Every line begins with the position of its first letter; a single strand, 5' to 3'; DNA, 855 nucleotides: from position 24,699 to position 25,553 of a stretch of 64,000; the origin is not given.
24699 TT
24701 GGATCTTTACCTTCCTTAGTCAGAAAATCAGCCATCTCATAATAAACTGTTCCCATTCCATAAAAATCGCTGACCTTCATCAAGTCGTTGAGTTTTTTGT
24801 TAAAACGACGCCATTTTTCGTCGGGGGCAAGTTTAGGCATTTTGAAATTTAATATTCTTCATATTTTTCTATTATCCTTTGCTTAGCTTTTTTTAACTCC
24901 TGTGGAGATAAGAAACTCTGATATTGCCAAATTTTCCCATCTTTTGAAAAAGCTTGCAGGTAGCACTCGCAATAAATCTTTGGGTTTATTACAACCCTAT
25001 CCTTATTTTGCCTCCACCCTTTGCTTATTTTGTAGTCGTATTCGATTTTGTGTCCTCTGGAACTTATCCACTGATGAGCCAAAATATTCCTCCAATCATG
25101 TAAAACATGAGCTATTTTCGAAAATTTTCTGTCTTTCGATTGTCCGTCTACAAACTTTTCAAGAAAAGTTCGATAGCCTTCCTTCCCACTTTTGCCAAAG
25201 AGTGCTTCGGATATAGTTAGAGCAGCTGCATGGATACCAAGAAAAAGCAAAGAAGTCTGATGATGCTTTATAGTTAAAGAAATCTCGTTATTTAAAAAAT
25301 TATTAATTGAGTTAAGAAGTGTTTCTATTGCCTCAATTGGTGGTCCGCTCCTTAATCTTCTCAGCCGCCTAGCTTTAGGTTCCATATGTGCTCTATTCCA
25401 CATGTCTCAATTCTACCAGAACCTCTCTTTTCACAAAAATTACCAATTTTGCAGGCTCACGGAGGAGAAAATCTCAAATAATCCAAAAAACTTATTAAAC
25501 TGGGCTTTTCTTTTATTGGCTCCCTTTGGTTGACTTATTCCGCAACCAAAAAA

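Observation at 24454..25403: Two-gene HEPN (Rx4H) plus Cys-rich partner module: candidate toxin/defence pair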

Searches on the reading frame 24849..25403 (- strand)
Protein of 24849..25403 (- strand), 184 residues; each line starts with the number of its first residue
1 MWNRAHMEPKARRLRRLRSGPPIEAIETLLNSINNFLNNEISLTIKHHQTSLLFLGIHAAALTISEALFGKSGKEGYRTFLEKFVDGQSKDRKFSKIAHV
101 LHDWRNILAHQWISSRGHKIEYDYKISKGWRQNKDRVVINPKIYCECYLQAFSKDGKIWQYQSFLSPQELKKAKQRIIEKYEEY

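Call 3: search_protein_families(library=pfam, proteins=[window:24849-25403:-], max_evalue=1)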
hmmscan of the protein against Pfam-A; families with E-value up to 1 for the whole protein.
window:24849-25403:- (184 aa): 0 families

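Call 4: search_protein_families(library=padloc, proteins=[window:24849-25403:-], max_evalue=1)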
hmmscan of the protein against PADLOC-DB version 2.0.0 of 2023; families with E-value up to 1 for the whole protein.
window:24849-25403:- (184 aa): 0 families

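Call 5: search_protein_families(library=ncbifam, proteins=[window:24849-25403:-], max_evalue=1)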
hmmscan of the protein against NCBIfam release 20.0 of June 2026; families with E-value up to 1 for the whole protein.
window:24849-25403:- (184 aa): 0 families

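Call 6: search_protein_families(library=phrogs, proteins=[window:24849-25403:-], max_evalue=1)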
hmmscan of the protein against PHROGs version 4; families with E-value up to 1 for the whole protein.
window:24849-25403:- (184 aa): 1 family
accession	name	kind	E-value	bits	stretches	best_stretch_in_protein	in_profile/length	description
phrog_32859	-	unknown function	0.15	13.1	1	15-41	21-47/88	-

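Call 7: find_homologous_proteins(query=window:24849-25403:-, max_evalue=0.01)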
Query window:24849-25403:- (184 aa): 250 proteins with E <= 0.01 among 375 candidates; the best 120 are listed.
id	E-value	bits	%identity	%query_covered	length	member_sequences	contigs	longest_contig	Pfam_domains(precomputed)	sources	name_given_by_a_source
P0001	1.5e-115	401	100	97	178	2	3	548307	-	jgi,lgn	-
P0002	2.4e-81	290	68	99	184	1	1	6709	-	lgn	-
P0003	6.2e-81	288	68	99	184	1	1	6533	-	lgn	-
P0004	1.3e-80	287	69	99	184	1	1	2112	-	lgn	-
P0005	2.7e-80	286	68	99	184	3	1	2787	-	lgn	-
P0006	1.4e-79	284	69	98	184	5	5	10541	-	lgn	-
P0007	1.9e-79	284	68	99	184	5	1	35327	-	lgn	-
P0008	1.1e-77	278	65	99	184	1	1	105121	-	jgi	jgi:hypothetical protein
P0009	3.0e-77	276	67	99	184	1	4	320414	-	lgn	-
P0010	3.2e-77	276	68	99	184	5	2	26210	-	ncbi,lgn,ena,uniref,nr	ncbi:hypothetical protein A3D78_06695 [Candidatus Gottesmanbacteria bacterium RIFCSPHIGHO2_02_FULL_3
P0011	6.3e-77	275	67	99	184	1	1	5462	-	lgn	-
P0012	8.4e-77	275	66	99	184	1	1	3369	-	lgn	-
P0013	9.2e-77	275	65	99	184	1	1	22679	-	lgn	-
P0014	3.2e-76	273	67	98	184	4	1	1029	-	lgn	-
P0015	1.4e-75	271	66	98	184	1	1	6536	-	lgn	-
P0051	5.1e-66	240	59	97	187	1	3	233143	-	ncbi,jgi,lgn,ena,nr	ncbi:MAG: hypothetical protein MCSN_1840 [Candidatus Microsyncoccus archaeolyticus]|nr:MAG: hypothet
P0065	2.9e-65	237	57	100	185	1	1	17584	-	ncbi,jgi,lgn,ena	ncbi:MAG: hypothetical protein WC549_05740 [Actinomycetota bacterium]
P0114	4.9e-62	227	55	98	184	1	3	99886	-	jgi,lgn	-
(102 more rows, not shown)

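Call 8: search_solved_structures(query=window:24849-25403:-, max_evalue=10)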
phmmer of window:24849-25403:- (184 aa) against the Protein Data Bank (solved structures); distinct sequences matched with E-value up to 10: 0.

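Call 11: find_encoding_contigs(protein=P0010, flank=6000, max_places=3)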
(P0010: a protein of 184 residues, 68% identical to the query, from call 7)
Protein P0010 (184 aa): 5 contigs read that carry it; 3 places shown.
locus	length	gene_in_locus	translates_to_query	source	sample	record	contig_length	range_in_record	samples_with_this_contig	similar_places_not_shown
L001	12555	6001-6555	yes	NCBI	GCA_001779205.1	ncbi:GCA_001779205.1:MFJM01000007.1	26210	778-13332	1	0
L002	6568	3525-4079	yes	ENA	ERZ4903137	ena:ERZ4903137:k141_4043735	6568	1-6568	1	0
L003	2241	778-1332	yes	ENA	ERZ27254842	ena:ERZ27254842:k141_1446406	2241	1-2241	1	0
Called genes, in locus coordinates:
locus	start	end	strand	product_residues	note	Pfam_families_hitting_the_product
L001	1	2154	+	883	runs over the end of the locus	-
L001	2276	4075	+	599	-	PF00009:GTP_EFTU, PF01926:MMR_HSR1 (weak), PF22042:EF-G_D2, PF03144:GTP_EFTU_D2, PF14492:EFG_III (weak), PF00679:EFG_C, PF21018:BipA_C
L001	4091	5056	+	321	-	PF01018:GTP1_OBG, PF01926:MMR_HSR1, PF02421:FeoB_N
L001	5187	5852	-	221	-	PF00565:SNase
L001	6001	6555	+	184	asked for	-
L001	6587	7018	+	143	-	-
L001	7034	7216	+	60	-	-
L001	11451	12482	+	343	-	-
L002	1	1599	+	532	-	?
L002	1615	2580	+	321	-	PF01018:GTP1_OBG, PF01926:MMR_HSR1, PF02421:FeoB_N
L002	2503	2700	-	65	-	PF09962:DUF2196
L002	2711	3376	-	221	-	PF00565:SNase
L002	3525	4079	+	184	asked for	-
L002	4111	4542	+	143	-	-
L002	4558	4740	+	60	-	-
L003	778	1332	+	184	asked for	-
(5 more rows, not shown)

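Call 12: find_encoding_contigs(protein=P0051, flank=6000, max_places=3)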
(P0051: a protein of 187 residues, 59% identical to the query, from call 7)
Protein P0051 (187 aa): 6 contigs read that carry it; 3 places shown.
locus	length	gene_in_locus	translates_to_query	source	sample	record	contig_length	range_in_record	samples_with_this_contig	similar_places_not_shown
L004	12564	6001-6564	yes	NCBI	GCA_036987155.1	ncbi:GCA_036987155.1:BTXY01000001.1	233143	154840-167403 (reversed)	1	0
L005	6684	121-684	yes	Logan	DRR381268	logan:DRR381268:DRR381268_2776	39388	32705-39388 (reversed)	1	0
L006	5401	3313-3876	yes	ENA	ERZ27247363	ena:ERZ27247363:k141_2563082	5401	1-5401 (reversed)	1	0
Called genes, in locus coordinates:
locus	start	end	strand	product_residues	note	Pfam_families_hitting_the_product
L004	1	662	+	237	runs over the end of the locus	PF00535:Glycos_transf_2, PF10111:Glyco_tranf_2_2 (weak)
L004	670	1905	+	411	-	PF00089:Trypsin, PF10459:Peptidase_S46 (faint), PF13365:Trypsin_2, PF13180:PDZ_2, PF17820:PDZ_6 (weak)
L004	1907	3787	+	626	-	PF01807:Zn_ribbon_DnaG, PF08275:DNAG_N, PF13662:Toprim_4, PF01751:Toprim, PF13155:Toprim_2, PF13362:Toprim_3 (faint)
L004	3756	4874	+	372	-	PF03979:Sigma70_r1_1, PF00140:Sigma70_r1_2, PF04542:Sigma70_r2, PF04539:Sigma70_r3, PF04545:Sigma70_r4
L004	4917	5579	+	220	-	-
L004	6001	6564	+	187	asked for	-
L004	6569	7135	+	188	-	PF09504:RE_Bsp6I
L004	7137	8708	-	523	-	PF01726:LexA_DNA_bind, PF00717:Peptidase_S24, PF00145:DNA_methylase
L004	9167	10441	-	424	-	PF00239:Resolvase, PF07508:Recombinase, PF13408:Zn_ribbon_recom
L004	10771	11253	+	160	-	PF03703:bPH_2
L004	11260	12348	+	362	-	-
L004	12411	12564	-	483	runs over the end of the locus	-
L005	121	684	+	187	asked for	-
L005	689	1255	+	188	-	PF09504:RE_Bsp6I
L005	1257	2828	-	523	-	PF01726:LexA_DNA_bind, PF00717:Peptidase_S24, PF00145:DNA_methylase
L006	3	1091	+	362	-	?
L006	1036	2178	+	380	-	PF03979:Sigma70_r1_1, PF00140:Sigma70_r1_2, PF04542:Sigma70_r2, PF04539:Sigma70_r3, PF04545:Sigma70_r4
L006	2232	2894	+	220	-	-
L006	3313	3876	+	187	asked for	-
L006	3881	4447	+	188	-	PF09504:RE_Bsp6I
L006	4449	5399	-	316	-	?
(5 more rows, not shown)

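Call 16: search_solved_structures(query=A1, max_evalue=10, show_alignments=3)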
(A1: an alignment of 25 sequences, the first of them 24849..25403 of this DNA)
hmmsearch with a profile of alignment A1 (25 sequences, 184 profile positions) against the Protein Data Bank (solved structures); distinct sequences matched with E-value up to 10: 2.
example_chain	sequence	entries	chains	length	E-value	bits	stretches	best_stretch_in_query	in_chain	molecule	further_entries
8g2z_1M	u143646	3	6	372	0.31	13.7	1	121-177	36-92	Nucleoside diphosphate kinase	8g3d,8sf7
5bmu_A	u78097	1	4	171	0.38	13.4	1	10-66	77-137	Eukaryotic translation elongation factor 1 epsilon-1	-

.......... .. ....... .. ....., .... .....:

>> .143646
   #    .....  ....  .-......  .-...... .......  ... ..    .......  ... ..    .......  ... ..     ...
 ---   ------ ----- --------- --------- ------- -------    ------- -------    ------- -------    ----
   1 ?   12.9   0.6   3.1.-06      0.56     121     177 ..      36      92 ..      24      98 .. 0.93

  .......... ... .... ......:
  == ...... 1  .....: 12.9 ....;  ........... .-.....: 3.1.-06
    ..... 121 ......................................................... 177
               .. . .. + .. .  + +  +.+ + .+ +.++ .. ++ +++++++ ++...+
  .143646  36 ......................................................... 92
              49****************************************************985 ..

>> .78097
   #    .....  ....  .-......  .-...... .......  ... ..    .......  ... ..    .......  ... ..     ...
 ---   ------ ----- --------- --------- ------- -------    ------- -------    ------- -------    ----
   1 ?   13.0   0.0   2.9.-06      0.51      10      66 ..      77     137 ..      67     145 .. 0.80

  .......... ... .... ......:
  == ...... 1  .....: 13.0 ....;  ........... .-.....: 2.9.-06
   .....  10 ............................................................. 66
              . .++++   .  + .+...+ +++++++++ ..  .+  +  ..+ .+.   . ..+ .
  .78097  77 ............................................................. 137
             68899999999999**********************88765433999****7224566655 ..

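Call 17: find_related_loci(query=A1, collection=genome_contigs, flank=6000)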
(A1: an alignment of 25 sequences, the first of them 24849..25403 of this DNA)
Query A1 (184 aa) in genome_contigs; peptide patterns used: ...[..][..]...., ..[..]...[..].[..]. (x = any residue, [..] = any of these).
29 stretches matched a pattern; 26 encode a relative of the query (tblastn E <= 1e-3); 26 distinct loci.
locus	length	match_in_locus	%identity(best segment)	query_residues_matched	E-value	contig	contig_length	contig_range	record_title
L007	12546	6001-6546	68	1-182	1e-83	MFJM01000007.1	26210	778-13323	MAG: Candidatus Gottesmanbacteria bacterium RIFCSPHIGHO2_02_FULL_39_14 rifcsphigho2_02_scaffold_12875, whole genome shot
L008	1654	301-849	61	1-183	3e-80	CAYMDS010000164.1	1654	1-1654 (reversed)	MAG TPA_asm: uncultured Gammaproteobacteria bacterium isolate SRP192515_co2_133 genome assembly, contig: NODE_83587_leng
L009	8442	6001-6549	62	1-183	2e-73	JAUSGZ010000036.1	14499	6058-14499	MAG: bacterium isolate E14_metabat.bin.16 E14_k141_1730364, whole genome shotgun sequence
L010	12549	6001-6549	61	1-183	1e-73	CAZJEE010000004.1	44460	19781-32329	MAG TPA_asm: uncultured Candidatus Saccharibacteria bacterium isolate binchicken_co243_264 genome assembly, contig: NODE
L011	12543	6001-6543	61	1-181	9e-73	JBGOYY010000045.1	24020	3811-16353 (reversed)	MAG: Candidatus Aminicenantia bacterium isolate OBJ_0618_130150_31 k141_668592_length_24020_cov_61.9064, whole genome sh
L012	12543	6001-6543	59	3-181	3e-72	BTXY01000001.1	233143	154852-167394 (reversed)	MAG: Candidatus Microsyncoccus archaeolyticus PMX.50 DNA, sequence1, whole genome shotgun sequence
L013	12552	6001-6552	57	1-181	4e-71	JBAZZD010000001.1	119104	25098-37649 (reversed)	MAG: Candidatus Paceibacterota bacterium isolate SO_2017_GW1_98 NODE_1093_length_119104_cov_4.864612_OW334_2017, whole g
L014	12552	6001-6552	58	1-183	7e-70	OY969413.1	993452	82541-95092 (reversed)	MAG: Candidatus Kaiserbacteria bacterium isolate MFD01223.bin.1.23 genome assembly, chromosome: 1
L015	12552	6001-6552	58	1-181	8e-70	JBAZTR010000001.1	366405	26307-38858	MAG: Patescibacteria group bacterium isolate SO_2017_GW1_208 NODE_201_length_366405_cov_3.417661_OW334_2017, whole genom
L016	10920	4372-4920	56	1-181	4e-69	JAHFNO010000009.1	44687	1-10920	MAG: Candidatus Nomurabacteria bacterium isolate nzgw482 NODE_1004_length_44688_cov_5.313618, whole genome shotgun seque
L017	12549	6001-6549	56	1-181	1e-68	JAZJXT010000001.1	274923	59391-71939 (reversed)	MAG: Patescibacteria group bacterium isolate ADI_H1L2_2_122_18_3-bin036_1 ADIH1L22_B036_1_000000000001, whole genome sho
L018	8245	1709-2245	58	3-181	1e-68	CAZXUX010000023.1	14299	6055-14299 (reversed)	MAG TPA_asm: uncultured Gammaproteobacteria bacterium isolate SRP342105_co1_333 genome assembly, contig: NODE_5732_lengt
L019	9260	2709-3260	56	1-181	1e-67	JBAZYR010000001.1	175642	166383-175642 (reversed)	MAG: Candidatus Staskawiczbacteria bacterium isolate SO_2017_GW1_85 NODE_636_length_175642_cov_1.422408_OW334_2017, whol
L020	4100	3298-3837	57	1-179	9e-68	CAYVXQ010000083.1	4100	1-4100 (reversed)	MAG TPA_asm: uncultured Candidatus Saccharibacteria bacterium isolate binchicken_co387_140 genome assembly, contig: NODE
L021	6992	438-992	56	1-182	4e-67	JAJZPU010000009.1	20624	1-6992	MAG: bacterium isolate SKS1.bin17 NODE_4589_length_20624_cov_2.722447, whole genome shotgun sequence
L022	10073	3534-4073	57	3-181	2e-67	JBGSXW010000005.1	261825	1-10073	MAG: Candidatus Saccharimonadales bacterium isolate JTS-RE76 k141_1481483, whole genome shotgun sequence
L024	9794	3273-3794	56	8-181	4e-66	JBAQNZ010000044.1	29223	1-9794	MAG: Candidatus Microsaccharimonas sp. isolate MFD12002_ilm_asm_bin22 k127_77970, whole genome shotgun sequence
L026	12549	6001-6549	55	1-181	2e-65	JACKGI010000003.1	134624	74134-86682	MAG: Candidatus Nomurabacteria bacterium isolate HK-STAS-PATE-30 HK-STAS-PATE-30_3, whole genome shotgun sequence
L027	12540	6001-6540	54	3-182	3e-65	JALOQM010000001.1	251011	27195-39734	MAG: Candidatus Paceibacterota bacterium isolate Prado155 scaffold_5, whole genome shotgun sequence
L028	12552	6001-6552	54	3-182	3e-64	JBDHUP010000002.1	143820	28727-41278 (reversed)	MAG: Candidatus Paceibacteria bacterium isolate AS-MESO-3CA.90 NODE_411_length_143820_cov_5.405529, whole genome shotgun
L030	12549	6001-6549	54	3-181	1e-63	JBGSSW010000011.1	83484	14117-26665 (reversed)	MAG: Candidatus Paceibacteria bacterium isolate JTS-AC391 k141_3637641, whole genome shotgun sequence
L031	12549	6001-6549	52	1-181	3e-62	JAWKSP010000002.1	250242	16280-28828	MAG: Candidatus Paceibacterota bacterium isolate ABC1.92 ABC1.92.fa-2, whole genome shotgun sequence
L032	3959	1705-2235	45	7-183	2e-52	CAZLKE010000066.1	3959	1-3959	MAG TPA_asm: uncultured Gammaproteobacteria bacterium isolate SRP050083_co1_414 genome assembly, contig: NODE_15333_leng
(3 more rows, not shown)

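Call 23: predict_structure(alignment_id=A1)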
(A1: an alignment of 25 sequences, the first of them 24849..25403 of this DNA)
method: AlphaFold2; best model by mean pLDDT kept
length: 184 residues; sequences in the alignment: 25
mean_pLDDT: 87.8   pTM: 0.85
mean pLDDT of the five models: 87.8, 86.8, 86.3, 85.1, 84.9
residues with pLDDT >= 90: 121; 70-90: 43; 50-70: 14; < 50: 6
segments of 3 or more residues with pLDDT < 50: 1-4
pLDDT, mean of each block of 10 residues (from residue 1): 60 93 95 87 72 87 97 96 96 95 81 61 92 91 92 93 96 97 90
secondary structure, 60 per line:
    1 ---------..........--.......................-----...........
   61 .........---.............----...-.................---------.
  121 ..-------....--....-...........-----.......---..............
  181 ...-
elements in order: H10-19 H22-44 H50-69 H73-85 H94-110 E120-122 E130-133 E136-139 H141-151 H157-163 H167-183

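Call 25: search_protein_representatives(alignment_id=A1)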
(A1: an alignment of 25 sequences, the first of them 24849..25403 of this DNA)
Query: 25 sequences, 184 profile positions. Proteins with E-value up to 0.001 (for the whole library): 128; up to 1e-10: 105; up to 1e-30: 46. The best 128 are listed.
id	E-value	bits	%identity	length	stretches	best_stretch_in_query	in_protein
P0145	1.8e-72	259.0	-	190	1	1-183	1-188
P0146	3.3e-61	222.3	-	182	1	1-183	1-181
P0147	4.6e-61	221.8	-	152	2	96-183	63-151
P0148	8.0e-60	217.8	-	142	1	44-183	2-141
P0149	5.9e-59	214.9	-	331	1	7-183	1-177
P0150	1.8e-58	213.4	-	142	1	1-129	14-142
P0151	6.8e-58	211.5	-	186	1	2-182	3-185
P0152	2.3e-57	209.8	-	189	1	5-183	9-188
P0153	3.6e-56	205.9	-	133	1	1-129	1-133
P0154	5.0e-55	202.1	-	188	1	3-183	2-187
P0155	6.6e-55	201.8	-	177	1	7-182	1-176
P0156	1.2e-54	200.9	-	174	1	7-183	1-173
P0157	2.4e-48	180.3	-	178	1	7-182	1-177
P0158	7.4e-48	178.8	-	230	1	4-182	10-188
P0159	2.7e-47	176.9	-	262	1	7-179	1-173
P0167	1.4e-39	151.8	-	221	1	7-182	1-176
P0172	2.8e-36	141.0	-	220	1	7-181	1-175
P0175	3.1e-34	134.4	-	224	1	7-171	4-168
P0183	7.6e-32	126.6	-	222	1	8-182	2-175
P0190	1.0e-30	122.9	-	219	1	7-159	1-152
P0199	9.8e-29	116.5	-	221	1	7-171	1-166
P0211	2.3e-26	108.7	-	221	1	7-159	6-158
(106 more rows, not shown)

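Call 29: fold_search(model_id=the predicted structure, library=pdb)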
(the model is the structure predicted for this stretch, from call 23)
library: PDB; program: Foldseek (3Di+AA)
matches with E <= 10: 57; with E <= 0.001: 0
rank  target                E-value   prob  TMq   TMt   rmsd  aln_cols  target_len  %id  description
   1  9j30_B                1.1e+00  0.10  0.23  0.14  18.8       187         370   11  Fe2+/pterin-dependent,SnPolE-Y280A (released 2025-10-08)
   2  2a5y_A                1.2e+00  0.08  0.17  0.18  14.1       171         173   11  Structure of a CED-4/CED-9 complex (released 2005-10-11)
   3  9bj7_N                1.5e+00  0.21  0.32  0.36  12.0       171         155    9  Crystal structure of the N-terminal truncated AbiV (residues 24-201) (released 2025-08-13)
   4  6ch2_D                2.4e+00  0.09  0.21  0.24  12.1       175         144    8  Crystal structure of the cytoplasmic domain of FlhA and FliT-FliD complex (released 2018-05-16)
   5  9j2r_A                2.5e+00  0.06  0.19  0.11  15.1       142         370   11  Fe2+/pterin-dependent,SnPolE-L-ile complex,Y157A mutation (released 2025-10-08)
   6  2hsb                  2.9e+00  0.15  0.31  0.41   8.5       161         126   12  Crystal structure of a hepn domain containing protein (af_0298) from archaeoglobus fulgidus at 1.95 A resolution (released 2006-08-15)
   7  8ub7_B                3.6e+00  0.04  0.15  0.20  15.1       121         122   18  Diversity-generating retroelement (DGR) ribonucleoprotein reverse transcriptase - Active state (N-occupied) (released 2024-10-23)
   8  6dv1_A                3.8e+00  0.04  0.18  0.18  15.7       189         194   11  Crystal structure of the alpha-E-catenin actin-binding domain (released 2018-12-19)
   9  8y7f_A                4.4e+00  0.18  0.33  0.19   8.0       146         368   15  Crystal structure of CARF domain-truncated Csx1-Crn2 from Marinitoga sp. (released 2024-07-17)
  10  9bj7_E                4.6e+00  0.09  0.30  0.33  12.2       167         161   10  Crystal structure of the N-terminal truncated AbiV (residues 24-201) (released 2025-08-13)
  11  3f5d                  4.6e+00  0.02  0.11  0.10  13.5       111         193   15  Crystal Structure of a protein of unknown function from Bacillus subtilis (released 2008-11-25)
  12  9bj7_V                5.1e+00  0.11  0.35  0.41  10.9       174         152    9  Crystal structure of the N-terminal truncated AbiV (residues 24-201) (released 2025-08-13)
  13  9ns5_B                5.4e+00  0.02  0.16  0.12  16.5       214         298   13  Get3(D57N)-Get4/5 Complex (ATP-bound) (released 2025-09-24)
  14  9ivk_A                5.6e+00  0.05  0.21  0.17  11.5       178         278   11  cryo-EM structure of a tmFAP (released 2024-11-20)
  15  4k2h_A                5.6e+00  0.04  0.13  0.12   8.7        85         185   14  Crystal structure of C103A mutant of DJ-1 superfamily protein STM1931 from Salmonella typhimurium (released 2013-04-24)
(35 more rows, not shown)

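Call 33: search_protein_families(library=pfam, alignment_id=A2, max_evalue=1)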
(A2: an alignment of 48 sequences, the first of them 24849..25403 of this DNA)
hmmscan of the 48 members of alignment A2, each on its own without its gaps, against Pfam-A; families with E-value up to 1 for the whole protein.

A. member 1, window:24849-25403:- (184 aa): 0 families

B. families by the number of members that match (of 48 scanned): 16 families
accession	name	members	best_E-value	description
PF18731.6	HEPN_Swt1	3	0.011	Swt1-like HEPN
PF04751.20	DarP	1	0.027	Dual-action ribosomal maturation protein DarP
PF05168.19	HEPN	1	0.036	HEPN domain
PF21207.3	GLOD4_N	1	0.041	Glyoxalase domain-containing protein 4, N-terminal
PF18198.7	AAA_lid_11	1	0.041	Dynein heavy chain AAA lid domain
PF16169.10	DUF4872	1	0.054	Domain of unknown function (DUF4872)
PF10074.15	RovC_DNA-bd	1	0.11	T6SS, Transcription factor, DNA binding domain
PF00424.23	REV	1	0.11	REV protein (anti-repression trans-activator protein)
PF18736.6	pEK499_p136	1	0.12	HEPN pEK499 p136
PF10948.13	DUF2635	1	0.15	Protein of unknown function (DUF2635)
PF04456.17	DUF503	1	0.15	Protein of unknown function (DUF503)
PF14863.12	Alkyl_sulf_dimr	1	0.16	Alkyl sulfatase dimerisation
PF00458.25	WHEP-TRS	1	0.19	WHEP-TRS domain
PF12347.13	HJURP_C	1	0.3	Holliday junction regulator protein family C-terminal repeat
PF04510.18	DUF577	1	0.34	Family of unknown function (DUF577)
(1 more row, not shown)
